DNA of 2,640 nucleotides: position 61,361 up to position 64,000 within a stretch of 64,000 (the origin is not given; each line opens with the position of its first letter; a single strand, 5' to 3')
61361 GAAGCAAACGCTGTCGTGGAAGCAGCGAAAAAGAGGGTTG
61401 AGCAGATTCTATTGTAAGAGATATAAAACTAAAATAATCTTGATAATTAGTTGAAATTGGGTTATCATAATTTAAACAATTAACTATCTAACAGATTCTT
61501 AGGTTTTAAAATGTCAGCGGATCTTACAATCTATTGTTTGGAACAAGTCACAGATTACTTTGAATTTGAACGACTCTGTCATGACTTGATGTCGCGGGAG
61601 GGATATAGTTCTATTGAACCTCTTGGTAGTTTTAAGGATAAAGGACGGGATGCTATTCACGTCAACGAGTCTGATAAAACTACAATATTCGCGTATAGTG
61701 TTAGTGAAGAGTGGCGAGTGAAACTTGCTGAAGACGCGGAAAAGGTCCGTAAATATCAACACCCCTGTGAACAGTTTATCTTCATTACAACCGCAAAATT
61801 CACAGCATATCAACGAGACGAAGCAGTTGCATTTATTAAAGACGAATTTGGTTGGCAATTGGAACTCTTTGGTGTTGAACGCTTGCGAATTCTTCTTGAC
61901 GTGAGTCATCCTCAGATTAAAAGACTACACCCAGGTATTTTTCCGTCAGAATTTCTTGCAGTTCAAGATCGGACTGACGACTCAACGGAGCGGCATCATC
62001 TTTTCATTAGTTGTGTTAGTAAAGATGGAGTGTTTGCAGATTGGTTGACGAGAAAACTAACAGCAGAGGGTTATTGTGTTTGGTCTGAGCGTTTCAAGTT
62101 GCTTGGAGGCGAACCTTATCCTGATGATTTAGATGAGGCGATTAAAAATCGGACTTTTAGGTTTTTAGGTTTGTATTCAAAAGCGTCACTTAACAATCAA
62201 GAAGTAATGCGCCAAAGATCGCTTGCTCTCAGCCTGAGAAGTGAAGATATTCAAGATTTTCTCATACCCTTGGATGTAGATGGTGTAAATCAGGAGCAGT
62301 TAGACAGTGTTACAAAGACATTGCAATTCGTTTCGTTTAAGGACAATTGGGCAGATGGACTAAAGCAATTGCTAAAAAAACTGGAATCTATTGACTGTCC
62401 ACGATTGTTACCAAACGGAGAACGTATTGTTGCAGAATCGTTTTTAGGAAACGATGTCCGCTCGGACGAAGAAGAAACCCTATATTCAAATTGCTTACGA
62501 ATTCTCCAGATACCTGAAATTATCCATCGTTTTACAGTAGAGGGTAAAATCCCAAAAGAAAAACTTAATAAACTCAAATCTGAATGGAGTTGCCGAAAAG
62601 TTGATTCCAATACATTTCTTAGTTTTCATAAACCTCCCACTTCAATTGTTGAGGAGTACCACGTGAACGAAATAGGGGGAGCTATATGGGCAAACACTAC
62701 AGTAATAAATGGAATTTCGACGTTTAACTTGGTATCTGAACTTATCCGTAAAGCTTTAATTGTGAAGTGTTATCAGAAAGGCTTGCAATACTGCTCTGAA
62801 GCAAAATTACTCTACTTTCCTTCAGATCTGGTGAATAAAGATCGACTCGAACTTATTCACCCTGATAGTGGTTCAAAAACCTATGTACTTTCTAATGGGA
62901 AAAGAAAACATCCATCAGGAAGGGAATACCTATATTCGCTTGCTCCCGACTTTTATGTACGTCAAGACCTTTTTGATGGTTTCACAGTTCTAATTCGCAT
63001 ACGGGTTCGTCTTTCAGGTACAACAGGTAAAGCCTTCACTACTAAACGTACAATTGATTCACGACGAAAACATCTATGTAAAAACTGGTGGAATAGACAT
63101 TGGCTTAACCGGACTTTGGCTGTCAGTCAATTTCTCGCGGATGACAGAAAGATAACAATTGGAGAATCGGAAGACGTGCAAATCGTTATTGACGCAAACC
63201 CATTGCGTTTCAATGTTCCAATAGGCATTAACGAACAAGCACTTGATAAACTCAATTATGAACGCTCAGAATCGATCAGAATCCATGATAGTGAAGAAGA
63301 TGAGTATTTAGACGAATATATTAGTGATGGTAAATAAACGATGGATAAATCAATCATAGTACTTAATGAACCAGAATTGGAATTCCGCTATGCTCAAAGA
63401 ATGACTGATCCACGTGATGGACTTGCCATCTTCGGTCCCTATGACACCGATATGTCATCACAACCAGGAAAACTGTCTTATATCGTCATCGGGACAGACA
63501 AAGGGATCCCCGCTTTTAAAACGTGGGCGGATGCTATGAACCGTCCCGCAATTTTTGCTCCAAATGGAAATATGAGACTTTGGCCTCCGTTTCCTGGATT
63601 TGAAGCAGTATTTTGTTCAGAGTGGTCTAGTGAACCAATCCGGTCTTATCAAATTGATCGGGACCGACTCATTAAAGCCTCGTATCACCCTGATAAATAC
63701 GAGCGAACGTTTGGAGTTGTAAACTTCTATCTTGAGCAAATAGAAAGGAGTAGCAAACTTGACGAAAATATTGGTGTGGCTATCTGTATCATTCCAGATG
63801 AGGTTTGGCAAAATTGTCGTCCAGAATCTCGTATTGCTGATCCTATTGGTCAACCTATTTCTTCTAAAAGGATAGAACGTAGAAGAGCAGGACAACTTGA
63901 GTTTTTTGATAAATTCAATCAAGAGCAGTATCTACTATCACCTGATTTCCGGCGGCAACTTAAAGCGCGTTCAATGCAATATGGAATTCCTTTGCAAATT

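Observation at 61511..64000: Candidate short-pAgo defense operon of the Mrr-TIR-APAZ type (SPARTA-related), truncated by the window edge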

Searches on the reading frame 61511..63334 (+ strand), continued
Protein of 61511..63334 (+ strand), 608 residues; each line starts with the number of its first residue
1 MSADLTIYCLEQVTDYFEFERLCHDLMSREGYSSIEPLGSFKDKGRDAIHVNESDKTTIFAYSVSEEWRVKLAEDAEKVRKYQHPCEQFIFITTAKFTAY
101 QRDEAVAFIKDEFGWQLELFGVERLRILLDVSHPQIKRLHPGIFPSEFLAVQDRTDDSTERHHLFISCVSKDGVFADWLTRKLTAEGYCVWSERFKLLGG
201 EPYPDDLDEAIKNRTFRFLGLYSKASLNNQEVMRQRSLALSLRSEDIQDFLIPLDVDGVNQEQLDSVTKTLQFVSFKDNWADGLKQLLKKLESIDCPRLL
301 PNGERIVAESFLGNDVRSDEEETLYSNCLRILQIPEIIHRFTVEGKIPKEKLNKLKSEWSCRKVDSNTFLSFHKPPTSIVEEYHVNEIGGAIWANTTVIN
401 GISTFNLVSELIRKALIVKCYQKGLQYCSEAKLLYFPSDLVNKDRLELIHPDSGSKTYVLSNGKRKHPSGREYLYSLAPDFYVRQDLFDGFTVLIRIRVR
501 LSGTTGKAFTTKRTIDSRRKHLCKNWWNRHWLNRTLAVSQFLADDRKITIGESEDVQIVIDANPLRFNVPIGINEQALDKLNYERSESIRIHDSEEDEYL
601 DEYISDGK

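Call 58: list_cluster_members(proteins=[P0001, L001:5714-7204:+])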
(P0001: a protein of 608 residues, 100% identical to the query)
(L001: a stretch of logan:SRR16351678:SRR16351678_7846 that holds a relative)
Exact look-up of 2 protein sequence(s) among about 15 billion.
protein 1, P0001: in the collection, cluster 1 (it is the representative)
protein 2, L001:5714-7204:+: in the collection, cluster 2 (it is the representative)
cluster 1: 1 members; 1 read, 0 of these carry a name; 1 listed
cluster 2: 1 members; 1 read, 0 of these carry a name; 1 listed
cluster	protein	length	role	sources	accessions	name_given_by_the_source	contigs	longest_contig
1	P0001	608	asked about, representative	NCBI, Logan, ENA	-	-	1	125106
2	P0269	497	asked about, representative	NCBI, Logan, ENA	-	-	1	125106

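Call 75: search_dna_similar(query=window:61511-63334:+, collection=plasmids, mode=protein, max_rows=12, max_evalue=1e-10)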
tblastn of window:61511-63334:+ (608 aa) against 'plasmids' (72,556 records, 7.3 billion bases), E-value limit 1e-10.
Records with a match: 27; places in all: 27; records where one place covers at least 80% of the query: 4.
Best place of each record, by identity: <60% 27.
By first word of the organism name: Rhizobium 13; Bradyrhizobium 4; Sinorhizobium 3; Agrobacterium 2; Haloarcula 2; Salipiger 1; Sphingobium 1; Indioceanicola 1.
By predicted mobility (MOB-suite, as given by PLSDB): conjugative 22; non-mobilizable 5.
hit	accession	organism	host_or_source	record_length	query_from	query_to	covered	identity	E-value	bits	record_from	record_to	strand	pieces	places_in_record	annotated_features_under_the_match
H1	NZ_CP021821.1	Sinorhizobium meliloti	Medicago truncatula,Single Cell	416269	18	565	90%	22.9%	1e-19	101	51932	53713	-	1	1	toll/interleukin-1 receptor domain-containing protein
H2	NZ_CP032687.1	Rhizobium sp. CCGE531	Phaseolus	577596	18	565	90%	22.8%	2e-18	97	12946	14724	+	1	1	toll/interleukin-1 receptor domain-containing protein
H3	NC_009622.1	Sinorhizobium medicae WSM419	-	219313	18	565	90%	22.7%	3e-19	100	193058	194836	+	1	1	toll/interleukin-1 receptor domain-containing protein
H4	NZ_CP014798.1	Salipiger profundus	single cell,environmental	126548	18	545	87%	23.1%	1e-18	99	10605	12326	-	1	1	TIR domain-containing protein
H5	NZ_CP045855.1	Agrobacterium sp. MA01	cell culture,Microcystis culture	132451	149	573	70%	25.5%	2e-20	103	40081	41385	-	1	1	toll/interleukin-1 receptor domain-containing protein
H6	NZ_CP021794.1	Sinorhizobium meliloti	Medicago sativa,Single Cell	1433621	133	565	71%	24.1%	4e-17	94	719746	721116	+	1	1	none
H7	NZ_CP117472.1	Sphingobium sp. YC-XJ3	whole organism,Contaminated soil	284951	158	567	67%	24.4%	2e-19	100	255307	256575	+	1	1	toll/interleukin-1 receptor domain-containing protein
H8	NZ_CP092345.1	Rhizobium gallicum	Phaseolus vulgaris,Cell culture,nodule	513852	153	570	69%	23.3%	3e-17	94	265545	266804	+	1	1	toll/interleukin-1 receptor domain-containing protein | hypothetical protein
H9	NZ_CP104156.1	Rhizobium sophoriradicis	Phaseolus vulgaris,cell culture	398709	161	537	62%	25.6%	8e-14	83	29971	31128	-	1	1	toll/interleukin-1 receptor domain-containing protein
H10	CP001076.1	Rhizobium etli CIAT 652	-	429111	161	537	62%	25.6%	8e-14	83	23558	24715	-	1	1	hypothetical conserved protein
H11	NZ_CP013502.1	Rhizobium esperanzae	Phaseolus vulgaris,Whole ...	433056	161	537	62%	25.6%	8e-14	83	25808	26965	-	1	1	toll/interleukin-1 receptor domain-containing protein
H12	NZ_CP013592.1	Rhizobium sp. N871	Phaseolus vulgaris,Whole ...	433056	161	537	62%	25.6%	8e-14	83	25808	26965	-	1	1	toll/interleukin-1 receptor domain-containing protein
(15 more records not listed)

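Call 76: search_dna_similar(query=window:61511-63334:+, collection=phages, mode=protein, max_rows=8, max_evalue=1e-10)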
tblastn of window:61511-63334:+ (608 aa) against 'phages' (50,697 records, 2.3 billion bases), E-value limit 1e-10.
No match.

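Call 77: get_annotated_region(hit=H1, flank=3000)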
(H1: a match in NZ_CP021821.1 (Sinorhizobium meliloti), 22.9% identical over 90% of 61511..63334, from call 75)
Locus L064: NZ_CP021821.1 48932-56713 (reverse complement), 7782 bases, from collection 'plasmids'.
description: Sinorhizobium meliloti strain M162 plasmid accessoryA, complete sequence
organism: Sinorhizobium meliloti (NCBI taxid 382)
taxonomy: Bacteria; Pseudomonadota; Alphaproteobacteria; Hyphomicrobiales; Rhizobiaceae; Sinorhizobium; Sinorhizobium meliloti
host: -; source: Medicago truncatula,Single Cell; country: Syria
typing (MOB-suite, as given by PLSDB): conjugative; relaxase MOBQ; mating-pair formation MPF_T
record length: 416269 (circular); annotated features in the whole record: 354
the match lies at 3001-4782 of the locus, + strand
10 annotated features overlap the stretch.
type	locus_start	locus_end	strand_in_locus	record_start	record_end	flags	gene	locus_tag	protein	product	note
CDS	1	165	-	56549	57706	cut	-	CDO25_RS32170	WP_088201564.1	site-specific integrase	GO:0015074 - DNA integration [Evidence IEA]; GO:0006310 - DNA recombination [Evidence IEA]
CDS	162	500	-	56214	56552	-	-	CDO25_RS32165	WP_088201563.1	hypothetical protein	-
CDS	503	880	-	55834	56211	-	-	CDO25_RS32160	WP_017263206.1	type II toxin-antitoxin system VapC family toxin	-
CDS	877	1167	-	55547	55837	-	-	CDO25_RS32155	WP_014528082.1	type II toxin-antitoxin system prevent-host-death family antitoxin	GO:0008219 - cell death [Evidence IEA]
CDS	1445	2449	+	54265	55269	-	-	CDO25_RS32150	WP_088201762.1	RHE_PE00001 family protein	-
CDS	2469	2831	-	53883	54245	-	-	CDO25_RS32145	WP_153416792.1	hypothetical protein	-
CDS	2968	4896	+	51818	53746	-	-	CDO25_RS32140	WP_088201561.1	toll/interleukin-1 receptor domain-containing protein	GO:0007165 - signal transduction [Evidence IEA]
CDS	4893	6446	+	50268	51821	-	-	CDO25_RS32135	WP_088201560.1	hypothetical protein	-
CDS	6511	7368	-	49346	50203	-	-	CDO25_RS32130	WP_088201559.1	hypothetical protein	-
CDS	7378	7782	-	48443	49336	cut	-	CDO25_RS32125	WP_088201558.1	restriction endonuclease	GO:0009307 - DNA restriction-modification system [Evidence IEA]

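Call 78: search_protein_families(library=pfam, proteins=[L064:2968-4893:+, L064:4893-6443:+], max_evalue=0.1)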
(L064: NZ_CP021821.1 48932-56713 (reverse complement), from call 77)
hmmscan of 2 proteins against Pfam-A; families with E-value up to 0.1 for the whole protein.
L064:2968-4893:+ (642 aa): 2 families
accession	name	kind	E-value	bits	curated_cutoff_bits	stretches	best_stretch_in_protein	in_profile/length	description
PF13676.11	TIR_2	-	6.8e-16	59.3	28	1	196-312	6-121/122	TIR domain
PF04471.18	Mrr_cat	-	0.0077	16.8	21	1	7-61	3-58/115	Restriction endonuclease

L064:4893-6443:+ (517 aa): 0 families

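Call 81: search_protein_families(library=padloc, proteins=[L001:7222-7815:-], max_evalue=0.00001)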
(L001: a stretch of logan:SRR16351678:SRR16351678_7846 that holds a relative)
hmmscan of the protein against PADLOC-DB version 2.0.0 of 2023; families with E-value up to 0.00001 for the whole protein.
L001:7222-7815:- (197 aa): 4 families
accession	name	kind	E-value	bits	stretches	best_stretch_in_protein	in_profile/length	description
PDLC04657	PDC-M45B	-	1.1e-47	160.3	1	30-186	5-160/204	-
PDLC04505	PDC-M19A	-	4.5e-19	67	1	23-162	143-285/294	-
PDLC04504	PDC-M19A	-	1.1e-10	39.3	1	24-156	84-219/234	-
PDLC04658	PDC-M45C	-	9.8e-10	36.4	1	31-161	3-134/145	-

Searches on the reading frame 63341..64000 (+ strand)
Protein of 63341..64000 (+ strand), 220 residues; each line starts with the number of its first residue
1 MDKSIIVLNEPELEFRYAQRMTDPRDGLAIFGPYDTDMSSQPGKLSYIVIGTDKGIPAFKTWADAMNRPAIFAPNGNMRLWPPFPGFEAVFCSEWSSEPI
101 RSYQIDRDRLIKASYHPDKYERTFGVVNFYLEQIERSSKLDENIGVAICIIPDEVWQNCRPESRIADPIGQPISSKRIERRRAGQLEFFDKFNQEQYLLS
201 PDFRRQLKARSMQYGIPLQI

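Call 4: search_protein_families(library=pfam, proteins=[window:63341-64000:+], max_evalue=1)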
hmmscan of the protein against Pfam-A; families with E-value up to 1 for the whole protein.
window:63341-64000:+ (220 aa): 0 families

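Call 5: search_protein_families(library=padloc, proteins=[window:63341-64000:+], max_evalue=1)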
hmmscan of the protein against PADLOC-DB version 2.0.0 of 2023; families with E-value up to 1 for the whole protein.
window:63341-64000:+ (220 aa): 4 families
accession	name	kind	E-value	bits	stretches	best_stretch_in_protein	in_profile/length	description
PDLC02378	pAgo_I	-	2.8e-49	166.3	1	4-220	3-216/493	Class I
PDLC02436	pAgo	-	9.7e-35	118.3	1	3-220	5-154/460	-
PDLC02376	pAgo_I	-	1.2e-28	98.4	1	5-220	3-187/455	Class I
PDLC02377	pAgo_I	-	1.4e-09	35.2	1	5-159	8-154/457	Class I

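Call 7: search_protein_families(library=ncbifam, proteins=[window:63341-64000:+], max_evalue=0.01)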
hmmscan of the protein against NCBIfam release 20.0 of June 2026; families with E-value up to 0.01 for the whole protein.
window:63341-64000:+ (220 aa): 0 families
